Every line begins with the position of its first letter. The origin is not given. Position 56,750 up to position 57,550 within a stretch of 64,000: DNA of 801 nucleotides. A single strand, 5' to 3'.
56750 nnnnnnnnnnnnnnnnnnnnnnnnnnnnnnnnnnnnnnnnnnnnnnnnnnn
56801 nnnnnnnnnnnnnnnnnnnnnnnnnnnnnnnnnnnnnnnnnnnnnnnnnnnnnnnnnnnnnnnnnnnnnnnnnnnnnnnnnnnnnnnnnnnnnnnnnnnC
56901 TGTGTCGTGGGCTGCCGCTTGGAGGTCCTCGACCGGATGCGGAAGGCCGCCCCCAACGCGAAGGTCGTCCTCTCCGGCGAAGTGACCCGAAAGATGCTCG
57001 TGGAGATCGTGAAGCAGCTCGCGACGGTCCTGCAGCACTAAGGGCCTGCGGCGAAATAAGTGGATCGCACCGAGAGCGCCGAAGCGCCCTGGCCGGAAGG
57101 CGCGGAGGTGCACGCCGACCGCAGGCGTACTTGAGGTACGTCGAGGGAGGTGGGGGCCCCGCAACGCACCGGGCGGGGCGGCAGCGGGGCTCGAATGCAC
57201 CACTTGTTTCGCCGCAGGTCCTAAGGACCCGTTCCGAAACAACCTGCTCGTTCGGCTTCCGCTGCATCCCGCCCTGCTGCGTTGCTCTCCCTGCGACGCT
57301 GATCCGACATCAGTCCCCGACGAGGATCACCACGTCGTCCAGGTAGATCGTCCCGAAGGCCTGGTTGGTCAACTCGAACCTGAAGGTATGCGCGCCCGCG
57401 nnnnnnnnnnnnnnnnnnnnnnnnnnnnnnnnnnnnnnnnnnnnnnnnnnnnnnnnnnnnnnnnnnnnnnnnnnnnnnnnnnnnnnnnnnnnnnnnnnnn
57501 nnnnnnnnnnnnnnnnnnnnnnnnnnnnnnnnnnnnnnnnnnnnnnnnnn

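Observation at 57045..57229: Second IR-bounded ~174-nt intergenic element (19-22-bp arms) between convergent genes, followed by a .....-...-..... hairpin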

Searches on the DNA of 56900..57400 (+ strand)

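Call 7: search_rna_families(source=window, start=56900, end=57400, threshold=evalue, max_evalue=10, show_alignments=3)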
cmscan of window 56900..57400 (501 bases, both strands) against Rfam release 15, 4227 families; matches with E-value up to 10: 5.
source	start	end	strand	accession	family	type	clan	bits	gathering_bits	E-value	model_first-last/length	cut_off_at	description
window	57164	57279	+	RF02010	mir-3180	Gene; miRNA;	-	17.3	99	5.1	1-92/92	no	mir-3180 microRNA precursor family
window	57144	57296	+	RF04119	MIR1858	Gene; miRNA;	-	16.9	137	3.4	1-197/197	no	MIR1858 microRNA precursor family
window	57068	57118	-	RF02136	HTT-AS1_3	Gene; lncRNA;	-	15.9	70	1.2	1-60/60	no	HTT antisense RNA 1 conserved region 3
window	57141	57205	-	RF01540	TB11Cs4H2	Gene; snRNA; snoRNA; HACA-box;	-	13.9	50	8.2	1-64/64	no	Trypanosomatid snoRNA TB11Cs4H2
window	57350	57379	-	RF02886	npcTB_6715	Gene; sRNA;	-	13.7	72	0.38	44-73/212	no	Mycobacterium sRNA 6715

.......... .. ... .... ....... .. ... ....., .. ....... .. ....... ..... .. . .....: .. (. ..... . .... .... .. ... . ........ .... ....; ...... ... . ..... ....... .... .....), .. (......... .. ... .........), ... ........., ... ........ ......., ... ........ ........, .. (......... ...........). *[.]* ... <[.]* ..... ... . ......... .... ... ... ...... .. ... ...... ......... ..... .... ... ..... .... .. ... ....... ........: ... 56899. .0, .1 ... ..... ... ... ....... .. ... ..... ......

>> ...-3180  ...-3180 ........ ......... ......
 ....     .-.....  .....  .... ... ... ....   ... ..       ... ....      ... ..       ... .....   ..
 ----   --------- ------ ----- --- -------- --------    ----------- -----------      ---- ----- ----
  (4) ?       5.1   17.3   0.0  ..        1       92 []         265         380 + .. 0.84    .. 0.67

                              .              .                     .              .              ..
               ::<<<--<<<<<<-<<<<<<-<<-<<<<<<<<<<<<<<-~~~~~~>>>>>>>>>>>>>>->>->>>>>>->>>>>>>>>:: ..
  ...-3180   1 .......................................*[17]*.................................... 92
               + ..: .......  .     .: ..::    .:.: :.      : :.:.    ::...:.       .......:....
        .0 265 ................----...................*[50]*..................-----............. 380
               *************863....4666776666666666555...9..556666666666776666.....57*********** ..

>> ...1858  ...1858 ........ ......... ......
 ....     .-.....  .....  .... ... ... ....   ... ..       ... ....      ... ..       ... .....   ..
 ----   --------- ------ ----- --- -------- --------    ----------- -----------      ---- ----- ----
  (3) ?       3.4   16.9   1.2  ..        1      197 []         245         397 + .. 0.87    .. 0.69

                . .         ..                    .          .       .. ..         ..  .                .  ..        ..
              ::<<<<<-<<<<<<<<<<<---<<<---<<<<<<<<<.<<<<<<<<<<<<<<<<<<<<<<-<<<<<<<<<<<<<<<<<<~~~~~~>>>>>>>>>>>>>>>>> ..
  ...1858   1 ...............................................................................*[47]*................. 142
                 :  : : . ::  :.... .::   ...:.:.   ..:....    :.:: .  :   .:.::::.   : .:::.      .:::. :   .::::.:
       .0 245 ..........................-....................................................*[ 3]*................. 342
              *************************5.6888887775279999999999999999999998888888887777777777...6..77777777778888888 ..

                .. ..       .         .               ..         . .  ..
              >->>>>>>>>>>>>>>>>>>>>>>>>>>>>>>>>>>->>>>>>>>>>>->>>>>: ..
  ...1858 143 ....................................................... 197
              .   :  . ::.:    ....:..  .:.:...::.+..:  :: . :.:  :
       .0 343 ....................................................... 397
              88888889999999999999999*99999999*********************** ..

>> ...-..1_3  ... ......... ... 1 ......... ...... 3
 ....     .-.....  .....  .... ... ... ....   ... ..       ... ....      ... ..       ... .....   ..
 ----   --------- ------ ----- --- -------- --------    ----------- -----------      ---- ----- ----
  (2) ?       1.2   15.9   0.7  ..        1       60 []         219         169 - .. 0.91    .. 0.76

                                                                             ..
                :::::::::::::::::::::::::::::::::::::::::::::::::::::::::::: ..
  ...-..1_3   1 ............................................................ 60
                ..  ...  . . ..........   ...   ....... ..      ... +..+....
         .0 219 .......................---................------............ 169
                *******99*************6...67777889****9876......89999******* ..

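Call 43: search_dna_similar(query=window:57036-57232:+, collection=plasmids, mode=distant, max_evalue=10, max_rows=25)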
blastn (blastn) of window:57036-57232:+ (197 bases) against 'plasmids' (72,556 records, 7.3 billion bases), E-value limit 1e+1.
Records with a match: 38; places in all: 39; records where one place covers at least 80% of the query: 0.
Best place of each record, by identity: >=99% 5; 95-99% 2; 90-95% 9; 80-90% 20; 60-80% 2.
By first word of the organism name: Streptomyces 9; Ralstonia 4; Rhizobium 3; Sagittula 2; Paracoccus 2; Aeromonas 1; Rhodobacter 1; Paraburkholderia 1; Burkholderia 1; Frankia 1; and 13 more.
By predicted mobility (MOB-suite, as given by PLSDB): non-mobilizable 29; mobilizable 7; conjugative 2.
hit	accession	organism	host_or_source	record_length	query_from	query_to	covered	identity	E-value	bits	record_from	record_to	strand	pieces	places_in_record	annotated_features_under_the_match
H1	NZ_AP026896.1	Aeromonas caviae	Microbe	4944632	104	164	31%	76.6%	2e+0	39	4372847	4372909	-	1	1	none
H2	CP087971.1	Rhizobium sp. RCAM05350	cell culture,fouling of walls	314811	36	86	26%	75.9%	7e+0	38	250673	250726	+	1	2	MFS transporter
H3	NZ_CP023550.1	Rhodobacter sp. CZR27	cell culture,paddy soil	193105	124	164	21%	81.0%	7e+0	37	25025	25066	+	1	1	hypothetical protein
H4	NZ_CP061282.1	Streptomyces xanthii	whole organism,leaf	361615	56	93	19%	82.5%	2e+0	39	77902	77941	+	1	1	acyl-CoA carboxylase subunit beta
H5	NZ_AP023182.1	Paraburkholderia sp. PGU19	Physopelta gutta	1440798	36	69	17%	88.2%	6e-1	41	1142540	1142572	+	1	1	record has no annotation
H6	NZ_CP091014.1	Burkholderia cenocepacia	-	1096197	121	155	18%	85.7%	7e+0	38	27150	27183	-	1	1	none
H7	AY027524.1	Frankia torreyi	-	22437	121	154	17%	85.7%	7e+0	38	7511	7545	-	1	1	hypothetical protein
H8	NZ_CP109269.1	Streptomyces anulatus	-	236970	125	158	17%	85.7%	7e+0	38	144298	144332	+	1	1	none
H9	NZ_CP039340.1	Ralstonia pseudosolanacearum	-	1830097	42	76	18%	82.9%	7e+0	37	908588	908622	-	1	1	none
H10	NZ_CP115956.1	Ralstonia pseudosolanacearum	Solanum tuberosum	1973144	42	76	18%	82.9%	7e+0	37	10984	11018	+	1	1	none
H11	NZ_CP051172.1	Ralstonia pseudosolanacearum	Whole organism,potato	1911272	42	76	18%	82.9%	7e+0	37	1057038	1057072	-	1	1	none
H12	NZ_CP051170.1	Ralstonia pseudosolanacearum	Whole organism,potato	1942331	42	76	18%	82.9%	7e+0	37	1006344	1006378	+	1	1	none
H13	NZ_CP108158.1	Streptomyces sp. NBC_00161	-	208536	53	84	16%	88.2%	7e+0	37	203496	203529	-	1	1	Tn3 family transposase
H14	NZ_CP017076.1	Novosphingobium resinovorum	single cell,soil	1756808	32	64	17%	84.8%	7e+0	38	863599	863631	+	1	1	none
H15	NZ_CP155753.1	Sphingomonas parapaucimobilis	Chinese cabbage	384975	122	154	17%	84.8%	7e+0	38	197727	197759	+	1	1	hypothetical protein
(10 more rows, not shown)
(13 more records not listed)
